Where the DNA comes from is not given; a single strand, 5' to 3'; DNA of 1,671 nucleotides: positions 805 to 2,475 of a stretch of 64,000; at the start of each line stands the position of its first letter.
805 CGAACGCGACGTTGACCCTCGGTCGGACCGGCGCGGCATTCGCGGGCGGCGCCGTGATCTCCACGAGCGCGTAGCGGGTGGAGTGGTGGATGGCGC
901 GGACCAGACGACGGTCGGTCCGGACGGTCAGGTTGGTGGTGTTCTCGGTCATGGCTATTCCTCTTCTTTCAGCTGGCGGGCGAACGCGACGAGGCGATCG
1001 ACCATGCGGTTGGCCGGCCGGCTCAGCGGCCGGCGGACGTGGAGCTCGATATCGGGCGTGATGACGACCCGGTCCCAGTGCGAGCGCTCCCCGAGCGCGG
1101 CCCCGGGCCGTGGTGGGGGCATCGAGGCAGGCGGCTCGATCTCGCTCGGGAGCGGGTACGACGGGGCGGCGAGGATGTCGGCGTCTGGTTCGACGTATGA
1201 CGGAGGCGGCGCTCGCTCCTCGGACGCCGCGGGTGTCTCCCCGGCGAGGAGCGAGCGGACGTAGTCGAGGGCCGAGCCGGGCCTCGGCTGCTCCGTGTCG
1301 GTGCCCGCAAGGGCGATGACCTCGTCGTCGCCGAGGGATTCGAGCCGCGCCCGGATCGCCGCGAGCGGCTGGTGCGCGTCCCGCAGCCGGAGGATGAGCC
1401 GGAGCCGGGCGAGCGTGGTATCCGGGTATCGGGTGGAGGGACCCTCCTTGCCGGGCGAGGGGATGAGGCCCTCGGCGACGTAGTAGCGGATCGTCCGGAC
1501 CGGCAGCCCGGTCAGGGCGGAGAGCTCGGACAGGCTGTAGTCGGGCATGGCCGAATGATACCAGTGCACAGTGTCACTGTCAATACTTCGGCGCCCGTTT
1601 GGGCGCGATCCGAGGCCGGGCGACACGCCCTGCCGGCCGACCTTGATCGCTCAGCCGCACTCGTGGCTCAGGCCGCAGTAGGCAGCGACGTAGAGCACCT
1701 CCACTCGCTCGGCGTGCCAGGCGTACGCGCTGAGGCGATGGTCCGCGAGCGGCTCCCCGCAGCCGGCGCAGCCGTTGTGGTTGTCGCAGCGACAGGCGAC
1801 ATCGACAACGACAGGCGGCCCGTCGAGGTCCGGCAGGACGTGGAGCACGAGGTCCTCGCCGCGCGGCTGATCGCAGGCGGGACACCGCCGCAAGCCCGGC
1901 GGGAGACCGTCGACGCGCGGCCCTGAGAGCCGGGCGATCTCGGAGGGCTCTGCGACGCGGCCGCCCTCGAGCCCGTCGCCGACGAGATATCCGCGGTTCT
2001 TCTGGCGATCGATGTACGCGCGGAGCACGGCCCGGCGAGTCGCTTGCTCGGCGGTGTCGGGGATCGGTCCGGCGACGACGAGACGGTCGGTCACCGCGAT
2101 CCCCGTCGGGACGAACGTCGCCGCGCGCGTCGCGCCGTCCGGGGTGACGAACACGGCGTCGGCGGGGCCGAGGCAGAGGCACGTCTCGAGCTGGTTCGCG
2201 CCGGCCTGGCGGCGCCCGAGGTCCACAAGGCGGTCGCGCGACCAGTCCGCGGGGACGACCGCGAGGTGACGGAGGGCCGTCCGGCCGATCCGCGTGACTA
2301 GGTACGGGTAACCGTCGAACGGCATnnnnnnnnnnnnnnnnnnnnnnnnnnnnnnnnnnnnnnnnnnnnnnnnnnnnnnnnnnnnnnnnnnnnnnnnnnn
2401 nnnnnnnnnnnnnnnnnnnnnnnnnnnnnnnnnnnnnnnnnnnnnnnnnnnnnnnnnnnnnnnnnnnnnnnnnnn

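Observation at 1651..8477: Three paralogous Cys-rich modules punctuate a co-directional array of different cargo genes (cassette-like architecture)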

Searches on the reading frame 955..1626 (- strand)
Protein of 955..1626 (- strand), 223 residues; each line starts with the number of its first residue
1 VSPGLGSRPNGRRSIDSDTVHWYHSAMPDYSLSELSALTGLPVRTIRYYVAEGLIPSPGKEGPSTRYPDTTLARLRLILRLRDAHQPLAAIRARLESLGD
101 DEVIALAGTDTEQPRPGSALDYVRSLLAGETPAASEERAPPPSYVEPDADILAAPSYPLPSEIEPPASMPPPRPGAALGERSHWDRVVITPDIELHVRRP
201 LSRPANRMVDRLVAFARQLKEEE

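Call 6: search_protein_families(library=pfam, max_evalue=0.1, proteins=[window:955-1626:-])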
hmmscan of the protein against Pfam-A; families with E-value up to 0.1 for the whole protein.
window:955-1626:- (223 aa): 3 families
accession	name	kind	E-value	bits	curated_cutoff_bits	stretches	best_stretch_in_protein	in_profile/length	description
PF13411.12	MerR_1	-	8.3e-15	55.1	21.6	1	30-97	1-68/69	MerR HTH family regulatory protein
PF00376.29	MerR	-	1.9e-09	37.6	28.2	1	33-60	3-30/38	MerR family regulatory protein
PF12728.13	HTH_17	-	0.0031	18.2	27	1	30-68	2-39/51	Helix-turn-helix domain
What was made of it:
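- On MerR-family regulator (gene 955-1548): PF13411, E 8e-15, 55.1 bits against a cut-off of 21.6 (call 6).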

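Call 65: search_protein_families(library=padloc, max_evalue=0.01, proteins=[window:955-1626:-])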
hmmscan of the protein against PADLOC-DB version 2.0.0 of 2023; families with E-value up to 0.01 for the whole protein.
window:955-1626:- (223 aa): 1 family
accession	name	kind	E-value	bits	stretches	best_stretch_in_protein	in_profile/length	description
PDLC04133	mad1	-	1.6e-07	29.5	1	28-62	4-37/60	mads_1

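Call 66: search_protein_families(library=ncbifam, max_evalue=0.01, proteins=[window:955-1626:-])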
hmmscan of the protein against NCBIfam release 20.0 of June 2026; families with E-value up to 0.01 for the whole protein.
window:955-1626:- (223 aa): 7 families
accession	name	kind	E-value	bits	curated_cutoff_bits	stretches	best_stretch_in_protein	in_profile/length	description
TIGR02047.1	CadR-PbrR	equivalog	2.7e-06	27.4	151.45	1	33-95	4-67/127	Cd(II)/Pb(II)-responsive transcriptional regulator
TIGR02051.1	MerR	equivalog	3.4e-06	27.3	150.85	1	32-92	2-63/124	mercury resistance transcriptional regulator MerR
NF050798.1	TF_FtsR_Actino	equivalog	2.7e-05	24.4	150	1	45-109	21-86/223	transcriptional regulator FtsR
TIGR01950.1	SoxR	equivalog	0.00036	20.3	116.9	1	32-102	4-74/142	redox-sensitive transcriptional activator SoxR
TIGR02044.1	CueR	equivalog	0.00043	20.4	147.4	1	32-94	3-66/127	Cu(I)-responsive transcriptional regulator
NF047375.1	HeatShock_HspR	equivalog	0.001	19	105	1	30-92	4-67/92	heat shock protein transcriptional repressor HspR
TIGR02043.1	ZntR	equivalog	0.0064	16.6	167.95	0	30-95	2-68/131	Zn(2+)-responsive transcriptional regulator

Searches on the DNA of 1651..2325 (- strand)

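Call 84: search_rna_families(sources=[L036, L038, L040, L041, L042, L044, L045, L047, L053, L056], threshold=gathering)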
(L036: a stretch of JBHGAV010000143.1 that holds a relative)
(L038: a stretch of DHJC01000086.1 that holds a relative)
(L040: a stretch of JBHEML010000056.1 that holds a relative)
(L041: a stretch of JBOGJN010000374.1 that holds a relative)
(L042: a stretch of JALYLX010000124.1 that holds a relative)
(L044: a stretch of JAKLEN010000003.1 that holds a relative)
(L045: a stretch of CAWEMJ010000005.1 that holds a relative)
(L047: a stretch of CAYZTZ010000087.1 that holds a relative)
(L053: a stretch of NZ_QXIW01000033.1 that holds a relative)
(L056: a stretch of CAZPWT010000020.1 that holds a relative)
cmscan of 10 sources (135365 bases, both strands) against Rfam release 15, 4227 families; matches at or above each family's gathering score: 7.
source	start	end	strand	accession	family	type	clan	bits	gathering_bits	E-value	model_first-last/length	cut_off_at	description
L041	1017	1375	-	RF00023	tmRNA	Gene;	CL00001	183.5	47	8.1e-73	1-374/374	no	transfer-messenger RNA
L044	9695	9813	+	RF01725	SAM-I-IV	Cis-reg; riboswitch;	CL00012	52.2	41.1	2.4e-05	1-99/99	no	SAM-I/IV (S-adenosyl methionine) riboswitch aptamer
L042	9744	9856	+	RF01725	SAM-I-IV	Cis-reg; riboswitch;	CL00012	50.4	41.1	5.9e-05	1-99/99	no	SAM-I/IV (S-adenosyl methionine) riboswitch aptamer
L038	8744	8856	+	RF01725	SAM-I-IV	Cis-reg; riboswitch;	CL00012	48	41.1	0.0002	1-99/99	no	SAM-I/IV (S-adenosyl methionine) riboswitch aptamer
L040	6782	6898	+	RF01725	SAM-I-IV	Cis-reg; riboswitch;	CL00012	47.9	41.1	0.00021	1-99/99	no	SAM-I/IV (S-adenosyl methionine) riboswitch aptamer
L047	8984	9103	+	RF01725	SAM-I-IV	Cis-reg; riboswitch;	CL00012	45.4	41.1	0.00077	1-99/99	no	SAM-I/IV (S-adenosyl methionine) riboswitch aptamer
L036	150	271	+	RF01725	SAM-I-IV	Cis-reg; riboswitch;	CL00012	44.2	41.1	0.0014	1-99/99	no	SAM-I/IV (S-adenosyl methionine) riboswitch aptamer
